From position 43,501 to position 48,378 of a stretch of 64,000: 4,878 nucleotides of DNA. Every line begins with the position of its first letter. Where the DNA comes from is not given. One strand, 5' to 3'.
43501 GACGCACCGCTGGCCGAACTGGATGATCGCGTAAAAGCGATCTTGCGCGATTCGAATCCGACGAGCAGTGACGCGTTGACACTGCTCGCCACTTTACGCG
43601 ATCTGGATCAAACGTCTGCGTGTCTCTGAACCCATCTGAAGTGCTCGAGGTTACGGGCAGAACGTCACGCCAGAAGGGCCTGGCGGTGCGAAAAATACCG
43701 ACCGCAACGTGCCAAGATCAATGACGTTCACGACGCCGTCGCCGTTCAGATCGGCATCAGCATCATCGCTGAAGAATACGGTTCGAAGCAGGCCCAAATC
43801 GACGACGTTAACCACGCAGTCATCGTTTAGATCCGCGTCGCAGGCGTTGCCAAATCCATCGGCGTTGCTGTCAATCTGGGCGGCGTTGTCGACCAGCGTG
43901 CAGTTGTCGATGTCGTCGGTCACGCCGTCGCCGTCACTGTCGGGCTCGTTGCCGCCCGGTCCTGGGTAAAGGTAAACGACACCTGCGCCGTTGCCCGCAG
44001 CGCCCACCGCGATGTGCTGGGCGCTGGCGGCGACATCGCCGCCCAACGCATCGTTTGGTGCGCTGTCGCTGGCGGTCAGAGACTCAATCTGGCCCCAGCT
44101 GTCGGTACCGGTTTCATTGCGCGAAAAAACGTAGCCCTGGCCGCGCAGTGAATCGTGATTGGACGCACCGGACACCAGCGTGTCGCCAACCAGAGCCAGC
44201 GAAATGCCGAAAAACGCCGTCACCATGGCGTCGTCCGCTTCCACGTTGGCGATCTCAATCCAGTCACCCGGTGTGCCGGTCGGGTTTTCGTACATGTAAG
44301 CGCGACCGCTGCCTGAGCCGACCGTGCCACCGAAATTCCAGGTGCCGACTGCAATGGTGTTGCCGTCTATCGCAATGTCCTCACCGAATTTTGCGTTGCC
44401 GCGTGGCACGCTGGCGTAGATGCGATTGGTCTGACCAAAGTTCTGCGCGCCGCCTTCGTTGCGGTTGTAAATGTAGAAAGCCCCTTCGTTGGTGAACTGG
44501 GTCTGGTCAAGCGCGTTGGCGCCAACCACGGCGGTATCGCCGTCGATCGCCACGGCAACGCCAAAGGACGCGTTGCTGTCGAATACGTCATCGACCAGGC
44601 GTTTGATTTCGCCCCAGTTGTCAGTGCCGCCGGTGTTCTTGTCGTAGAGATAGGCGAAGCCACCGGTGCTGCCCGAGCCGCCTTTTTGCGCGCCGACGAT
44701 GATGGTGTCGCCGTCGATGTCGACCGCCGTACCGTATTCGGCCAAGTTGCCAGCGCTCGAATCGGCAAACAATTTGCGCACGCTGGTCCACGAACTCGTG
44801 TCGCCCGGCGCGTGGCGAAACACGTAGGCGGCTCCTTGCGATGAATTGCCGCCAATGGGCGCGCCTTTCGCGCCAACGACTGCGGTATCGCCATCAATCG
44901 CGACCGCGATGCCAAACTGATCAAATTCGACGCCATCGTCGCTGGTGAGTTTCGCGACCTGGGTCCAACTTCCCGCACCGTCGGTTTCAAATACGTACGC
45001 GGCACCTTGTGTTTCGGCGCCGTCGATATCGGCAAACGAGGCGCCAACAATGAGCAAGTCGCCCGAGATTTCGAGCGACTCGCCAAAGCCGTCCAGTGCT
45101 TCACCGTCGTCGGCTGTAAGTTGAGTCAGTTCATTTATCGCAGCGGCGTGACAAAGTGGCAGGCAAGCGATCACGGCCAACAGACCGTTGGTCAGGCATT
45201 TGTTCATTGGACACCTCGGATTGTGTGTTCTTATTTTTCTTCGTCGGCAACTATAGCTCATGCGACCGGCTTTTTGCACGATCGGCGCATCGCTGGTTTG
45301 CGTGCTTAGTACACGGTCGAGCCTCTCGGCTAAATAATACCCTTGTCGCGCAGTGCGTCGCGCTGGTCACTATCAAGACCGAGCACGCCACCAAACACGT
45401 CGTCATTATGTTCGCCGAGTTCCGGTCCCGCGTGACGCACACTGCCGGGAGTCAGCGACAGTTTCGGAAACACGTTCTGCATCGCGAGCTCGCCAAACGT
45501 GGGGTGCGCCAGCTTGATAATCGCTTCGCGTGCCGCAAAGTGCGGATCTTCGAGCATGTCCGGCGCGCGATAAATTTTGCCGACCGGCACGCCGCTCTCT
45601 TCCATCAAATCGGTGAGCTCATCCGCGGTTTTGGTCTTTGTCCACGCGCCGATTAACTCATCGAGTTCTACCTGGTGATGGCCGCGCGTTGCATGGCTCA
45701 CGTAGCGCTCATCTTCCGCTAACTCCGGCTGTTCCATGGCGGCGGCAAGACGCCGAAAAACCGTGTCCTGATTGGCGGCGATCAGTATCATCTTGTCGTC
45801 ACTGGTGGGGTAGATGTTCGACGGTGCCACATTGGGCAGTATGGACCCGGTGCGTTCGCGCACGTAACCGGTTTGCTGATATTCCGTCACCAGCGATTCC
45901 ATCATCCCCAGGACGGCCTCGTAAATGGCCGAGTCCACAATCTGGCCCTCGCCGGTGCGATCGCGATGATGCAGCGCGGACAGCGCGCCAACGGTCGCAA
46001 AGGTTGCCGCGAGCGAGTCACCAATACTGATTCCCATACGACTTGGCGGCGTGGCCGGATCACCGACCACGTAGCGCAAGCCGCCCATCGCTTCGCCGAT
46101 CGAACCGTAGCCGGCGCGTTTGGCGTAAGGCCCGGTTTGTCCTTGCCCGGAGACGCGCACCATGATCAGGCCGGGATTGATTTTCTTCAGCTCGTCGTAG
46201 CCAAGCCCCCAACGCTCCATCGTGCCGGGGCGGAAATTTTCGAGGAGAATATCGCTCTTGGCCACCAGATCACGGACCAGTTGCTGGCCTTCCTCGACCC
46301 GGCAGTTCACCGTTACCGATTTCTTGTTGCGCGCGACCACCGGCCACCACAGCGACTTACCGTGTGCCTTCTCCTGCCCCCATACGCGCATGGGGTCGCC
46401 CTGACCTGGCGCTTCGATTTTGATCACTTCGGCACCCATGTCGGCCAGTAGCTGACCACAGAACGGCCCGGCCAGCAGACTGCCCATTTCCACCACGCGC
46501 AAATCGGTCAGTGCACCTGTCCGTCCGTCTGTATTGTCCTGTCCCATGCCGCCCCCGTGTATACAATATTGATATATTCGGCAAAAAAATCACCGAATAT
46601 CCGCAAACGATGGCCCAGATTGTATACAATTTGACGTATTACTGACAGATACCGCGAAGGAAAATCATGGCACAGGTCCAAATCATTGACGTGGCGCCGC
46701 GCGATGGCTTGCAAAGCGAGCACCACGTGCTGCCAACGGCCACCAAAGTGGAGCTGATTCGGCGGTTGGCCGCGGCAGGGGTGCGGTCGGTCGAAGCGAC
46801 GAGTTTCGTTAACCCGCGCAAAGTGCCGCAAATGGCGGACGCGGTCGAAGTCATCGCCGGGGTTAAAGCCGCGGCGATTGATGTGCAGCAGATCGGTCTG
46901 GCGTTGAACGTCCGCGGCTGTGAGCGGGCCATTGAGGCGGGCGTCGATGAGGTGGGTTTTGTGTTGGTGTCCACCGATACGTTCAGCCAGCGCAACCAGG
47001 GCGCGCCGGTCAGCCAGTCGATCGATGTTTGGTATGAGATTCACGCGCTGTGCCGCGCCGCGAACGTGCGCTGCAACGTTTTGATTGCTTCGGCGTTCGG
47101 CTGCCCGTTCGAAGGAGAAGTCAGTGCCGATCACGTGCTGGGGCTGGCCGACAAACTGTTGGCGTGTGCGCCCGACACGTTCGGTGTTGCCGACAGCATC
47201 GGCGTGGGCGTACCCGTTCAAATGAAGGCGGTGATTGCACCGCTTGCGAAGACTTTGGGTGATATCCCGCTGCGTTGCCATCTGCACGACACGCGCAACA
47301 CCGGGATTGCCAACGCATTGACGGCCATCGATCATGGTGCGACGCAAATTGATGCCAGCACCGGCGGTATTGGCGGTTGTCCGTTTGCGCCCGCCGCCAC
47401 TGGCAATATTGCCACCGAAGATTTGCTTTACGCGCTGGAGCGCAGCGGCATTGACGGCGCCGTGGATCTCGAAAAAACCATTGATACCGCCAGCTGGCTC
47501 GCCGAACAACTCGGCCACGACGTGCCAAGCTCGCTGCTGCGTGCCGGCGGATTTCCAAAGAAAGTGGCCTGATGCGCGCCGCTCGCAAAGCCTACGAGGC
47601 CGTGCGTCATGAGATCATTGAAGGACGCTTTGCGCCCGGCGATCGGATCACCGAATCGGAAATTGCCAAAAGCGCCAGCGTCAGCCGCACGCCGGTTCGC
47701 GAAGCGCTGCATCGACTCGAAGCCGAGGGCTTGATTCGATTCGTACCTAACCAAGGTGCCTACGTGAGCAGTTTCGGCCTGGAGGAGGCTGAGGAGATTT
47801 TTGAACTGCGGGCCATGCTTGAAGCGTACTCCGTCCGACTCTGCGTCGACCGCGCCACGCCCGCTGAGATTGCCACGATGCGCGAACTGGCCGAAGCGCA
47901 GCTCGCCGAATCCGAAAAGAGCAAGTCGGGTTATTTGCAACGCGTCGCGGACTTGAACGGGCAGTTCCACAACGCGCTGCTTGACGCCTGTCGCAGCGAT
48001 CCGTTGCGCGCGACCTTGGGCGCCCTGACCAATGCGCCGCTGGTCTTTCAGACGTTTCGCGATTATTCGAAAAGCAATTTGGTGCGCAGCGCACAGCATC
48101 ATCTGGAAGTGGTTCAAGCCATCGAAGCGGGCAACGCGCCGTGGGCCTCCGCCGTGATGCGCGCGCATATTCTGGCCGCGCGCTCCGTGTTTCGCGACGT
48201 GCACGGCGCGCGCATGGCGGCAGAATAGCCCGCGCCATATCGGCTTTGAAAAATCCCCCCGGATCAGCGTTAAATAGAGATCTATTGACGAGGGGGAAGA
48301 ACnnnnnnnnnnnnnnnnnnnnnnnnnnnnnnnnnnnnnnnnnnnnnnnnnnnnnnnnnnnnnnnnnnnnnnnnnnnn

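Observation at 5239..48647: Six secreted proteins with unrelated passenger domains share one TSP3 + dockerin-like calcium module, suggesting a docking or surface-display system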

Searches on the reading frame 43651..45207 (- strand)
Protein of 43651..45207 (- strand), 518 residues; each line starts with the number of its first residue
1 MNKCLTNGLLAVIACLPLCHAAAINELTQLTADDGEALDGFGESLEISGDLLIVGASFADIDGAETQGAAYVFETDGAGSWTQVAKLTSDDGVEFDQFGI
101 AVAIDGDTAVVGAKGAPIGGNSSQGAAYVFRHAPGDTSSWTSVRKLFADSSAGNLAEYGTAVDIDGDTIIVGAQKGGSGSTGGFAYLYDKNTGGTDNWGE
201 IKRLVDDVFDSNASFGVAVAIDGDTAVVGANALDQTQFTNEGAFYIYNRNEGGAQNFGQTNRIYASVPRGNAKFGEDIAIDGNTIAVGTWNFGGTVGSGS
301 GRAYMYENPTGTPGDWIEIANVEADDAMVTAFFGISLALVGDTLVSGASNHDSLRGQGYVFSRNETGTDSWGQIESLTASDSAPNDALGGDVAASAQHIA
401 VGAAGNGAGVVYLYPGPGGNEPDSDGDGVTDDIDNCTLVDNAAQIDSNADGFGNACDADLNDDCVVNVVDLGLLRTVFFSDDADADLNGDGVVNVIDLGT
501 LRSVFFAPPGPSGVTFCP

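Call 5: search_protein_families(library=pfam, proteins=[window:43651-45207:-], max_evalue=0.1)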
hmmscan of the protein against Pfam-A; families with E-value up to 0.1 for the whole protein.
window:43651-45207:- (518 aa): 5 families
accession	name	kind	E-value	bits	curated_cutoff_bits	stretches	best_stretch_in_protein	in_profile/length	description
PF14312.12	FG-GAP_2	-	3.9e-66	219.5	23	7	81-130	1-49/49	FG-GAP repeat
PF21506.2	Knl-2-like_dom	-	0.00067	19.9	27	0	308-326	19-37/54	Kinetochore null protein 2-like domain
PF19023.6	DUF5749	-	0.0079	16.7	28.2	0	40-55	11-26/78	Family of unknown function (DUF5749)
PF02412.23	TSP_3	-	0.017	15.3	25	1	422-444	14-36/36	Thrombospondin type 3 repeat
PF15892.11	BNR_4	-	0.071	12.9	27.3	0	127-201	65-139/272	BNR repeat-containing family member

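Call 7: search_protein_families(library=ncbifam, proteins=[window:43651-45207:-], max_evalue=0.1)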
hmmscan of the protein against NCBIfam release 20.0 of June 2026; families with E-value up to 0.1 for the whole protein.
window:43651-45207:- (518 aa): 3 families
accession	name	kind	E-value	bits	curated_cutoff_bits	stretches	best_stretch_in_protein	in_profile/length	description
NF047638.1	throspo3_MtsC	equivalog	4.7e-10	38.9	350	1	421-491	193-263/428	cell-cell cohesion MYXO-CTERM protein MtsC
NF047639.1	throspo3_MtsD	equivalog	0.0016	16.7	800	1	415-463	384-433/651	cell-cell cohesion protein MtsD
NF045500.1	Omp28_seleno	equivalog_domain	0.017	14.5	200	1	421-501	272-340/377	Omp28-related selenoprotein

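Call 19: find_encoding_contigs(protein=window:43651-45207:-, flank=10000, max_places=4)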
Protein window:43651-45207:- (518 aa): no gene with exactly this product is on record in the collection.

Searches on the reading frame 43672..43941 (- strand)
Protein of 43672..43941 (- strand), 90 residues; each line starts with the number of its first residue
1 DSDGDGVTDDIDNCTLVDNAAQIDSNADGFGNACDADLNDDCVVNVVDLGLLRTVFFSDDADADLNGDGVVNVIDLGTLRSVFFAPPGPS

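Call 8: search_protein_families(library=pfam, proteins=[window:43672-43941:-], max_evalue=10)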
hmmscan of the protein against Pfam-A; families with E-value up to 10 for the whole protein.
seq(90 aa): 3 families
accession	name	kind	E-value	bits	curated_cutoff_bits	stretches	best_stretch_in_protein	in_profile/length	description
PF02412.23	TSP_3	-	0.00036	20.6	25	2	1-22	15-36/36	Thrombospondin type 3 repeat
PF00404.24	Dockerin_1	-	0.0084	16.7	22.9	2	37-79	3-52/57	Dockerin type I domain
PF13202.12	EF-hand_5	-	0.32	11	25.9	1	63-77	8-22/25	EF hand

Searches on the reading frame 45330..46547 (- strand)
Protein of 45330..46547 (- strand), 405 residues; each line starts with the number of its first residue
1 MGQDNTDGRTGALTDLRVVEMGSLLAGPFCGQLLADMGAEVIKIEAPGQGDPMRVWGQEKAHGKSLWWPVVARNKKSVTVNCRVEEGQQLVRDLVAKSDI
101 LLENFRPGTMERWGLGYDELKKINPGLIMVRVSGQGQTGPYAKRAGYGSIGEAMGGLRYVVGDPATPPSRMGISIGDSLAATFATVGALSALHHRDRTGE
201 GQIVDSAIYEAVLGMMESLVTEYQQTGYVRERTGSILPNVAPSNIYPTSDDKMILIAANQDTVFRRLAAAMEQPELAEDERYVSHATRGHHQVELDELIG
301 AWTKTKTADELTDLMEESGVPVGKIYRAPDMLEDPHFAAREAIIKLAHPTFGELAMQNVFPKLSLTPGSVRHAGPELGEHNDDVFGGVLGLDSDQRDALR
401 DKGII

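Call 11: search_protein_families(library=pfam, proteins=[window:45330-46547:-], max_evalue=0.001)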
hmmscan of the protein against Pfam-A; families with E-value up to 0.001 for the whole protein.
window:45330-46547:- (405 aa): 1 family
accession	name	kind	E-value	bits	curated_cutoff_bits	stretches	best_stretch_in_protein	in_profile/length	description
PF02515.22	CoA_transf_3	-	2.8e-126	422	23.3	1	13-381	1-366/366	CoA-transferase family III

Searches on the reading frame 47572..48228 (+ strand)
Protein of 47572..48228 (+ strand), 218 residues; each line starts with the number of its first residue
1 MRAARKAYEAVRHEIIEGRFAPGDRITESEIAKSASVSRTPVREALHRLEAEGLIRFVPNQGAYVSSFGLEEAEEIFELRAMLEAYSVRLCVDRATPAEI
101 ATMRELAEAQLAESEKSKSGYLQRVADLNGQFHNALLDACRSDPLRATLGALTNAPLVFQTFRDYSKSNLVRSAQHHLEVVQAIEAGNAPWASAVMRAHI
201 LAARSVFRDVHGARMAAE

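Call 11: search_protein_families(library=pfam, proteins=[window:47572-48228:+], max_evalue=0.001)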
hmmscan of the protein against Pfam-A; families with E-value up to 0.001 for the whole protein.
window:47572-48228:+ (218 aa): 4 families
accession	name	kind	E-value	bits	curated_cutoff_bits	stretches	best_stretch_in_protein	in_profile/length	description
PF07729.17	FCD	-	1.6e-23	83.9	24.3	1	75-200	1-123/125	FCD domain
PF00392.27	GntR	-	7e-20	70.9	27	1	4-65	2-64/64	Bacterial regulatory proteins, gntR family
PF13412.12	HTH_24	-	9.7e-05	22.3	21.9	1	25-56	17-48/48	Winged helix-turn-helix DNA-binding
PF01047.28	MarR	-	0.00026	21.3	24.6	0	25-60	17-52/59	MarR family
